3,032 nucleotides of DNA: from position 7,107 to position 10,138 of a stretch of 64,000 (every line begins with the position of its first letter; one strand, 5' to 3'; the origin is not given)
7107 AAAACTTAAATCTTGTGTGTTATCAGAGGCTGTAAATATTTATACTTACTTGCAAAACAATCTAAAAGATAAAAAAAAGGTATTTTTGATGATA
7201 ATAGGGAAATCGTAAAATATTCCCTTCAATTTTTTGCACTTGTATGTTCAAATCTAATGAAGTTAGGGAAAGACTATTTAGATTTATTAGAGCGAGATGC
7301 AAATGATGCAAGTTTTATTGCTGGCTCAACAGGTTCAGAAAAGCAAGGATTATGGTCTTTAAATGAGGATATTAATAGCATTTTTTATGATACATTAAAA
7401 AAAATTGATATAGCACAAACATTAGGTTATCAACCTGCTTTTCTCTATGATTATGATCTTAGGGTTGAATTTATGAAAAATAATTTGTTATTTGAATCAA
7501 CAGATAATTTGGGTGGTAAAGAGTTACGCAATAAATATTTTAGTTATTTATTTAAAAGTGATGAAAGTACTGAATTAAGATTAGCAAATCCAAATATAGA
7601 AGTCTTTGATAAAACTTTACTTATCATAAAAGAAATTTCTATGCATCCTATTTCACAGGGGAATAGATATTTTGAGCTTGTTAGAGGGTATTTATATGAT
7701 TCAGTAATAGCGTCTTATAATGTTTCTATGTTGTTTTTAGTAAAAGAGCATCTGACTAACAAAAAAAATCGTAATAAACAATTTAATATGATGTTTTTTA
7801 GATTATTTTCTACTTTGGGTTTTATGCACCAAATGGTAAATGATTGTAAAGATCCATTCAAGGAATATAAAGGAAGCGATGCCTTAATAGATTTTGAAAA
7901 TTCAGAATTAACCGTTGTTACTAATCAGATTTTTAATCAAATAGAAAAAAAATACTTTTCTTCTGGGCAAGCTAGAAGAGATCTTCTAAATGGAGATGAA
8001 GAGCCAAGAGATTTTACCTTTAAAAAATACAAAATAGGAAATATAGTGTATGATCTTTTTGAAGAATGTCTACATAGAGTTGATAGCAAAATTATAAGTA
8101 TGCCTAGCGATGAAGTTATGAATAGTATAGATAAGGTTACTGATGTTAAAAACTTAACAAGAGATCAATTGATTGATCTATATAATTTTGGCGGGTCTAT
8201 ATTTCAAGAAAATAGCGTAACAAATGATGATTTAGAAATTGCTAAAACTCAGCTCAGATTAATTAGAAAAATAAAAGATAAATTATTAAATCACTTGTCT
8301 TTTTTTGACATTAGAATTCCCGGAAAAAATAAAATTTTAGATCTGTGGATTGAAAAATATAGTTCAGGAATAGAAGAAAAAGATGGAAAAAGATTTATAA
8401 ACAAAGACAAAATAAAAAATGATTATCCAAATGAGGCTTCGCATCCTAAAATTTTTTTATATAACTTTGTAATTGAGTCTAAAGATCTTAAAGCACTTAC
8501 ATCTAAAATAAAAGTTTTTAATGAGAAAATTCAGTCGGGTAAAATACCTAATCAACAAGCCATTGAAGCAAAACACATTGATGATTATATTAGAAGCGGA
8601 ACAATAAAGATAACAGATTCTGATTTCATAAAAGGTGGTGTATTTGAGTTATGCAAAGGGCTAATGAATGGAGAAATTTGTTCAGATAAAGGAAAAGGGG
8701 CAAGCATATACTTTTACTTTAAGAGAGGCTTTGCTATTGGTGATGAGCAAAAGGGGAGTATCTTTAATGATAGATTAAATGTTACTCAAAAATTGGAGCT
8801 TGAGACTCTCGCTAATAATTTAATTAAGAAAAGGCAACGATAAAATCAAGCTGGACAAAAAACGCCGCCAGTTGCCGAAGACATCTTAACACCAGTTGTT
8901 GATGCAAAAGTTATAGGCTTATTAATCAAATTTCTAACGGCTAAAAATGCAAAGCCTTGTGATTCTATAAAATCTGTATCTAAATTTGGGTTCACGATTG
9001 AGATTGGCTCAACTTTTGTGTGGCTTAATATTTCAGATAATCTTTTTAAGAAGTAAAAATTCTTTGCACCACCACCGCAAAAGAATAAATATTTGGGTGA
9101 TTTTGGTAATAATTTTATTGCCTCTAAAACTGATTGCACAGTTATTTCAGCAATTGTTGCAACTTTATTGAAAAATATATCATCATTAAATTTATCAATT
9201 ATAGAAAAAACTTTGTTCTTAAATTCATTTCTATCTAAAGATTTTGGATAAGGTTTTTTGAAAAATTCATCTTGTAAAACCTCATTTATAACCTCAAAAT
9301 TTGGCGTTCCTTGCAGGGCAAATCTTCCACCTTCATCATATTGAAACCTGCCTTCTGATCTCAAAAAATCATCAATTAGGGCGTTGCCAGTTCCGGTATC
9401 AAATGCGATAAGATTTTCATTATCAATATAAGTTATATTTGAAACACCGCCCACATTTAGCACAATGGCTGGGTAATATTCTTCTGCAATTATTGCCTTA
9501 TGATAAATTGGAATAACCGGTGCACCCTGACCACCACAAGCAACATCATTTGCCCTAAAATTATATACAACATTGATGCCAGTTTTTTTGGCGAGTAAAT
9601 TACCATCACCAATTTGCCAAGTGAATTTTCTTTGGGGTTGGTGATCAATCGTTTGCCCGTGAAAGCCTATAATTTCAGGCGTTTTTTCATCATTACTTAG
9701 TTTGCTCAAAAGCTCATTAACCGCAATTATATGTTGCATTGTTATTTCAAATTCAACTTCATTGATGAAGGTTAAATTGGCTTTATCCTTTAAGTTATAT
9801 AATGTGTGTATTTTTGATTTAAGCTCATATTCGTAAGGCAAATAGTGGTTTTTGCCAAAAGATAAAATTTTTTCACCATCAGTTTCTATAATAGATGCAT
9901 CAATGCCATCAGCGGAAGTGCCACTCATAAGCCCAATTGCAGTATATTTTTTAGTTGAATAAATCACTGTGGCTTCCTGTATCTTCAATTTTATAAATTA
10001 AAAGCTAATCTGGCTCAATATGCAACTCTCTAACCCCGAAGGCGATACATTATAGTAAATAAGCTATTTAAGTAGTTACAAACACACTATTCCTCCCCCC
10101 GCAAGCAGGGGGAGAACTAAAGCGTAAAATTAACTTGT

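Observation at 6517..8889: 46-bp perfect direct repeat brackets a 2.3-kb two-ORFan cassette, and each copy supplies a gene's 3' end on opposite strands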

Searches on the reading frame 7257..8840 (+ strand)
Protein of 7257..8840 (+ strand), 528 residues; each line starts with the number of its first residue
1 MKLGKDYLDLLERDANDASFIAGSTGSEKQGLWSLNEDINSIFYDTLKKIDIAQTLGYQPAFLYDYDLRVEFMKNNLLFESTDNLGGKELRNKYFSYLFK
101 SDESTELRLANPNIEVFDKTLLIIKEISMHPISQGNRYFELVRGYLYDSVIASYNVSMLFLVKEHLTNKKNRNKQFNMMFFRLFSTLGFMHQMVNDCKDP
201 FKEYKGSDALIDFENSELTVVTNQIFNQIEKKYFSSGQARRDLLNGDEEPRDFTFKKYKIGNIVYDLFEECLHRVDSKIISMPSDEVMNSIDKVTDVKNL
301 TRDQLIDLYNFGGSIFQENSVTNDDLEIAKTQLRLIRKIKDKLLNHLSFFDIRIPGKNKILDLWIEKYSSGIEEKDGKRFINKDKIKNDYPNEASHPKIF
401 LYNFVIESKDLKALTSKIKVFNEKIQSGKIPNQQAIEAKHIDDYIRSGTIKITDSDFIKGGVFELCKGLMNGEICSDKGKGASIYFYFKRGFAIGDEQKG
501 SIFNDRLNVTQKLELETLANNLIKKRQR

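Call 5: search_protein_families(library=pfam, proteins=[window:7257-8840:+], max_evalue=0.1)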
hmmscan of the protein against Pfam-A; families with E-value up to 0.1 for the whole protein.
window:7257-8840:+ (528 aa): 1 family
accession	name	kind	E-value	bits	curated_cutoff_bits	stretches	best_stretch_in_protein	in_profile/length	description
PF14733.11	ACDC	-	0.099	13.3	22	0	379-439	42-84/91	AP2-coincident C-terminal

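Call 8: find_homologous_proteins(query=window:7257-8840:+, max_evalue=0.01)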
Query window:7257-8840:+ (528 aa): 1 proteins with E <= 0.01 among 8000 candidates.
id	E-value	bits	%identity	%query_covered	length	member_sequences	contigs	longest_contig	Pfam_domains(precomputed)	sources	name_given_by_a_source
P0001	0.0e+0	1172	100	100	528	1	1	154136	-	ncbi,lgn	-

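Call 9: find_encoding_contigs(protein=P0001, flank=10000, max_places=10)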
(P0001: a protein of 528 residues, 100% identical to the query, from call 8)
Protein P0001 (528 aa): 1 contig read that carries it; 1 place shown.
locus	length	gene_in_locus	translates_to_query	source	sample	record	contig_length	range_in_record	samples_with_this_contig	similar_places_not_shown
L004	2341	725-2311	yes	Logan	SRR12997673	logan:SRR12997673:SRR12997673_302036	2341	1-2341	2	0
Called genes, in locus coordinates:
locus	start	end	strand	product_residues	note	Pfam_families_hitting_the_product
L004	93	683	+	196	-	-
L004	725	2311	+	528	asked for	-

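Call 10: list_cluster_members(proteins=[window:7257-8840:+, window:6625-7212:+, window:5861-6559:+, window:8849-9988:-])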
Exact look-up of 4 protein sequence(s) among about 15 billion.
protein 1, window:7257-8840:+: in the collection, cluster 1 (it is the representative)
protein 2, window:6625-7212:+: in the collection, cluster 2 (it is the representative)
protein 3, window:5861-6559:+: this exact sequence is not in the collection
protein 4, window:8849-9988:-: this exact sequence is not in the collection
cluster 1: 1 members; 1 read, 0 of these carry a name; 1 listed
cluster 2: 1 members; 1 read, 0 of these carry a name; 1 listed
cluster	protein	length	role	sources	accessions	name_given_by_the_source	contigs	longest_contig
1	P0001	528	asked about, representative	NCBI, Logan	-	-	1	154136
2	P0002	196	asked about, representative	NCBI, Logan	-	-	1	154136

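Call 22: search_protein_representatives(protein=window:7257-8840:+)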
Query: 528 residues. Proteins with E-value up to 0.001 (for the whole library): 1; up to 1e-10: 1; up to 1e-30: 1. The best 1 are listed.
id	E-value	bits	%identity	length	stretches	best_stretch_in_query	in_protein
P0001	0.0e+00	1172.0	100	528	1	1-528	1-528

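Call 44: search_protein_families(library=padloc, proteins=[window:7257-8840:+], max_evalue=0.1)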
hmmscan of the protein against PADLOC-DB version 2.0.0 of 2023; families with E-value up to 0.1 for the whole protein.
window:7257-8840:+ (528 aa): 0 families

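Call 48: search_dna_similar(query=window:7257-8840:+, collection=plasmids, mode=protein, max_evalue=0.01)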
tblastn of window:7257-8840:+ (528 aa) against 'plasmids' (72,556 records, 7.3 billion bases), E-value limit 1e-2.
No match.

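Call 49: search_dna_similar(query=window:7257-8840:+, collection=phages, mode=protein, max_evalue=0.01)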
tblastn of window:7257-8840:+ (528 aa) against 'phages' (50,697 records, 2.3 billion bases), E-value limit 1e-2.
No match.

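Call 52: predict_structure(protein=window:7257-8840:+)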
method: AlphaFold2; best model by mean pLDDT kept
length: 528 residues; sequences in the alignment: 1
mean_pLDDT: 35.3   pTM: 0.23
mean pLDDT of the five models: 35.3, 33.3, 29.2, 28.2, 27.4
residues with pLDDT >= 90: 0; 70-90: 12; 50-70: 46; < 50: 470
segments of 3 or more residues with pLDDT < 50: 1-300, 302-304, 306-369, 374-381, 390-461, 490-506, 526-528
pLDDT, mean of each block of 10 residues (from residue 1): 31 29 25 26 27 25 28 29 30 33 26 30 30 27 29 27 27 33 36 34 28 31 36 33 32 29 37 30 31 37 47 35 44 41 34 29 42 42 51 31 25 33 34 28 34 33 62 60 58 30 49 73 55
secondary structure, 60 per line:
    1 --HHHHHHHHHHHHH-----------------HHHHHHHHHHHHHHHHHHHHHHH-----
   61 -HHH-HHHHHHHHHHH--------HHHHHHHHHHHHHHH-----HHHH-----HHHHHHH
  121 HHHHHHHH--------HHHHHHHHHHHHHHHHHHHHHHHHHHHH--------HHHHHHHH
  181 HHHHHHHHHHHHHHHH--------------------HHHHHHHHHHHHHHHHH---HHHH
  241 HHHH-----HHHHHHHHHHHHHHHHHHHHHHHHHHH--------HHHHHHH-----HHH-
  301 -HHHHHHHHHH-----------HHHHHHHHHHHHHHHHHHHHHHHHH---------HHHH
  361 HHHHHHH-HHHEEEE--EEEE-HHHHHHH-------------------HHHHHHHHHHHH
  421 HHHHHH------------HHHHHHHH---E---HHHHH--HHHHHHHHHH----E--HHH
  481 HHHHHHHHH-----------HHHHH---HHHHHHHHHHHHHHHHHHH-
elements in order: H3-15 H33-55 H66-76 H85-99 H105-108 H114-128 H137-164 H173-196 H217-233 H237-244 H250-276 H285-291 H302-311 H323-347 H357-367 E372-375 E378-381 H383-389 H409-426 H439-446 H454-458 H461-470 H478-489 H501-505 H509-527

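Call 62: search_solved_structures(query=window:7257-8840:+, max_evalue=1)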
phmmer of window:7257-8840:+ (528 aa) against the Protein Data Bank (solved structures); distinct sequences matched with E-value up to 1: 1.
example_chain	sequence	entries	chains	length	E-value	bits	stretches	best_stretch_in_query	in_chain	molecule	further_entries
7tgh_S1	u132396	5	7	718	0.22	13.4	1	205-302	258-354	NADH-ubiquinone oxidoreductase 75 kDa subunit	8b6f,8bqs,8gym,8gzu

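Call 63: search_protein_families(library=phrogs, proteins=[window:7257-8840:+], max_evalue=0.1)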
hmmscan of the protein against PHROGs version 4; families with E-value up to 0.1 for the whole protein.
window:7257-8840:+ (528 aa): 1 family
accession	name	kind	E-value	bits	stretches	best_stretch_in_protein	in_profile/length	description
phrog_26455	-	unknown function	0.069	14.1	0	192-236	9-53/71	-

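Call 83: search_protein_families(library=ncbifam, proteins=[window:7257-8840:+], max_evalue=0.01)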
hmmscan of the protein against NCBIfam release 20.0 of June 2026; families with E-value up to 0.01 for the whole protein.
window:7257-8840:+ (528 aa): 0 families

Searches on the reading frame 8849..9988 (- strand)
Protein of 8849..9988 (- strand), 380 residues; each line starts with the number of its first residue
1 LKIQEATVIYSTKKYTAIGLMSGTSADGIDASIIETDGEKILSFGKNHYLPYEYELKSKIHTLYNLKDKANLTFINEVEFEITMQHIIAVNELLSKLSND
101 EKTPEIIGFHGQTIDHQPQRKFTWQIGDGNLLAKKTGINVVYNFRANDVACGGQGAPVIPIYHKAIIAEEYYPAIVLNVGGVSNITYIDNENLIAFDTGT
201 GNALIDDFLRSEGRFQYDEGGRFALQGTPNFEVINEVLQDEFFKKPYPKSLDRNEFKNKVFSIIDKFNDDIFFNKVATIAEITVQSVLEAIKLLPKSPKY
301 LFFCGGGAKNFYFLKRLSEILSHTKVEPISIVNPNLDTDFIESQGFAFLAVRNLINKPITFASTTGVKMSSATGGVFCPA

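Call 5: search_protein_families(library=pfam, proteins=[window:8849-9988:-], max_evalue=0.1)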
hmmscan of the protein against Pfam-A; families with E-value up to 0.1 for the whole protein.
window:8849-9988:- (380 aa): 2 families
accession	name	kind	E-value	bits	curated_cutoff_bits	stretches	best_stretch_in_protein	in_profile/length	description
PF03702.20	AnmK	-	5.9e-83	279.4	24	1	17-377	3-365/367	Anhydro-N-acetylmuramic acid kinase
PF07700.20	HNOB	-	0.055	13.8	25.5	0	231-291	5-65/163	Haem-NO-binding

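Call 7: find_related_loci(query=window:8849-9988:-, collection=genome_contigs, flank=10000)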
Query window:8849-9988:- (380 aa) in genome_contigs; peptide patterns used: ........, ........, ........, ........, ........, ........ (x = any residue, [..] = any of these).
60 stretches matched a pattern; 3 encode a relative of the query (tblastn E <= 1e-3); 3 distinct loci.
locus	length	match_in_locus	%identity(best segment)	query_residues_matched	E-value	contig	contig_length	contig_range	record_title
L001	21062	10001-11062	39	17-377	1e-78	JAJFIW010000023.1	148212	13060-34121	MAG: Alphaproteobacteria bacterium isolate OFTM141 OFTM141_22, whole genome shotgun sequence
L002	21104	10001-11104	30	18-367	1e-40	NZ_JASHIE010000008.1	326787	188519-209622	Flectobacillus rivi strain LFS242W LFS242W_ctg008, whole genome shotgun sequence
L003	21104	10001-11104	30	18-367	6e-41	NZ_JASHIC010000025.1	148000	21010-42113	Flectobacillus longus strain LYT7W LYT7W_ctg025, whole genome shotgun sequence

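Call 67: find_encoding_contigs(protein=P0129, flank=6000, max_places=3)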
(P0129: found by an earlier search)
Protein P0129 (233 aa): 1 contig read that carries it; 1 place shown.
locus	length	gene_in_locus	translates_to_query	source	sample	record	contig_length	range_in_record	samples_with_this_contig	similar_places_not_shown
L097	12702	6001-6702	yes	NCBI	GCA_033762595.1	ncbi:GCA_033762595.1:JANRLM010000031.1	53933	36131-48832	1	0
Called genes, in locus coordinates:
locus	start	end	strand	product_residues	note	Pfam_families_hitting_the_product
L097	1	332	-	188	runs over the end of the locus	PF06242:TrcR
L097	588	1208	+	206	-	PF00163:Ribosomal_S4, PF01479:S4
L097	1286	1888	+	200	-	PF01351:RNase_HII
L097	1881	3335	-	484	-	-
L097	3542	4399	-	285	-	PF00120:Gln-synt_C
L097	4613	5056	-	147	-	PF02082:Rrf2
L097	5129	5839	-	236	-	PF00132:Hexapep (weak)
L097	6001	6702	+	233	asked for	PF02129:Peptidase_S15, PF20408:Abhydrolase_11 (weak), PF00561:Abhydrolase_1, PF12146:Hydrolase_4, PF00326:Peptidase_S9 (faint)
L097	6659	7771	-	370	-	PF03702:AnmK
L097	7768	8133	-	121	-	PF00072:Response_reg, PF23198:PDE8A_N (weak)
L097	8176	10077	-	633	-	PF05157:MshEN (weak), PF00535:Glycos_transf_2, PF13641:Glyco_tranf_2_3, PF13632:Glyco_trans_2_3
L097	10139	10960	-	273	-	-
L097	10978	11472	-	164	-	PF00430:ATP-synt_B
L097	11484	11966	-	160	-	PF02326:YMF19, PF00430:ATP-synt_B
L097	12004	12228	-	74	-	PF00137:ATP-synt_C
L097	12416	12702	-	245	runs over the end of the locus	PF00119:ATP-synt_A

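Call 68: find_encoding_contigs(protein=P0130, flank=6000, max_places=3)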
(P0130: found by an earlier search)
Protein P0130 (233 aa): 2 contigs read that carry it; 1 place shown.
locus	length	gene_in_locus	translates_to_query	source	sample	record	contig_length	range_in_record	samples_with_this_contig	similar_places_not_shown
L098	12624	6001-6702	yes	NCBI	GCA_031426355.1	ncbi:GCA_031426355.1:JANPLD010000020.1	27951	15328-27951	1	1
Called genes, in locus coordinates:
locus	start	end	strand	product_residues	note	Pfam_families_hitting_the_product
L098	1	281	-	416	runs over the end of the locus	PF00266:Aminotran_5, PF01212:Beta_elim_lyase (weak)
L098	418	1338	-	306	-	PF01734:Patatin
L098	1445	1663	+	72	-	-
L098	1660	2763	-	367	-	PF00266:Aminotran_5, PF01041:DegT_DnrJ_EryC1 (weak)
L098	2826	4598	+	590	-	-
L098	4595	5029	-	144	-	PF02082:Rrf2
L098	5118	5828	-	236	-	PF00132:Hexapep (weak)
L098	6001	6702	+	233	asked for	PF02129:Peptidase_S15, PF12146:Hydrolase_4, PF00561:Abhydrolase_1, PF00326:Peptidase_S9 (faint)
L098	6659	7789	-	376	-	PF03702:AnmK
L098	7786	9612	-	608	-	PF05157:MshEN (weak), PF00535:Glycos_transf_2, PF13641:Glyco_tranf_2_3, PF13632:Glyco_trans_2_3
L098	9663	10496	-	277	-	-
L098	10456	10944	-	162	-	PF05405:Mt_ATP-synt_B (faint), PF00430:ATP-synt_B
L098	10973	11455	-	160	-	PF02326:YMF19, PF00430:ATP-synt_B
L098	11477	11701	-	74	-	PF00137:ATP-synt_C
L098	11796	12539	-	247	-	PF00119:ATP-synt_A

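Call 69: find_encoding_contigs(protein=P0134, flank=6000, max_places=3)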
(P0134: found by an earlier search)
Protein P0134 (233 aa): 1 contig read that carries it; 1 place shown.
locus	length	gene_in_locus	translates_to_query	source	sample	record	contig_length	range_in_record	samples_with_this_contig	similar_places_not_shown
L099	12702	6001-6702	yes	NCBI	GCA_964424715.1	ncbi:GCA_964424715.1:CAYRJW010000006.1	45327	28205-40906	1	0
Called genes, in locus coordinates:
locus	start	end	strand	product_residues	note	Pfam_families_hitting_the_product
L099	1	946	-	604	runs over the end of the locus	PF00012:HSP70, PF06723:MreB_Mbl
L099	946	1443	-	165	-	PF00226:DnaJ (weak), PF07743:HSCB_C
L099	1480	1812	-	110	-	PF01521:Fe-S_biosyn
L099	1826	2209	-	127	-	PF01592:NifU_N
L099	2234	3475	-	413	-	PF00266:Aminotran_5, PF01212:Beta_elim_lyase (weak)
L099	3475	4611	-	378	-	PF00266:Aminotran_5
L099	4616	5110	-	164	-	PF02082:Rrf2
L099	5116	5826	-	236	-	PF14602:Hexapep_2 (faint), PF25087:GMPPB_C (faint), PF00132:Hexapep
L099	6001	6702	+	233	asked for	PF02129:Peptidase_S15, PF20408:Abhydrolase_11 (weak), PF00561:Abhydrolase_1, PF12146:Hydrolase_4, PF00326:Peptidase_S9 (faint)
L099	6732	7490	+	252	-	-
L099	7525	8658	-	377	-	PF03702:AnmK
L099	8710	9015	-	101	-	-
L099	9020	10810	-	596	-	PF00890:FAD_binding_2, PF02910:Succ_DH_flav_C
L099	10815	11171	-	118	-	-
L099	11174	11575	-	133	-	PF01127:Sdh_cyt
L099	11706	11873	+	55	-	-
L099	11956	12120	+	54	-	-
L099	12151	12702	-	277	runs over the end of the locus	PF00590:TP_methylase, PF23016:RsmI_C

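Call 76: find_encoding_contigs(protein=P0128, flank=4000, max_places=4)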
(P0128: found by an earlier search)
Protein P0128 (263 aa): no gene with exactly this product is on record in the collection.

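Call 83: search_protein_families(library=ncbifam, proteins=[L099:6732-7487:+], max_evalue=0.01)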
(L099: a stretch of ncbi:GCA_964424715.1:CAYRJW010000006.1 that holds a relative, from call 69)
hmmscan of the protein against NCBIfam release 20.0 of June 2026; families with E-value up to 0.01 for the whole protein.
L099:6732-7487:+ (252 aa): 0 families

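Call 84: search_protein_families(library=pfam, proteins=[L099:6732-7487:+, L097:1884-3335:-, L098:2826-4595:+], max_evalue=1)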
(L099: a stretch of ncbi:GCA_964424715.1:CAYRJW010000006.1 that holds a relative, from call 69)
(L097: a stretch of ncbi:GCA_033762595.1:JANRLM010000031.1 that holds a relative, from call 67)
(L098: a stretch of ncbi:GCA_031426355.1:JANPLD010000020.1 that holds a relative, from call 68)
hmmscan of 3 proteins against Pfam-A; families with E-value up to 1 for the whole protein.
L099:6732-7487:+ (252 aa): 0 families

L097:1884-3335:- (484 aa): 0 families

L098:2826-4595:+ (590 aa): 0 families
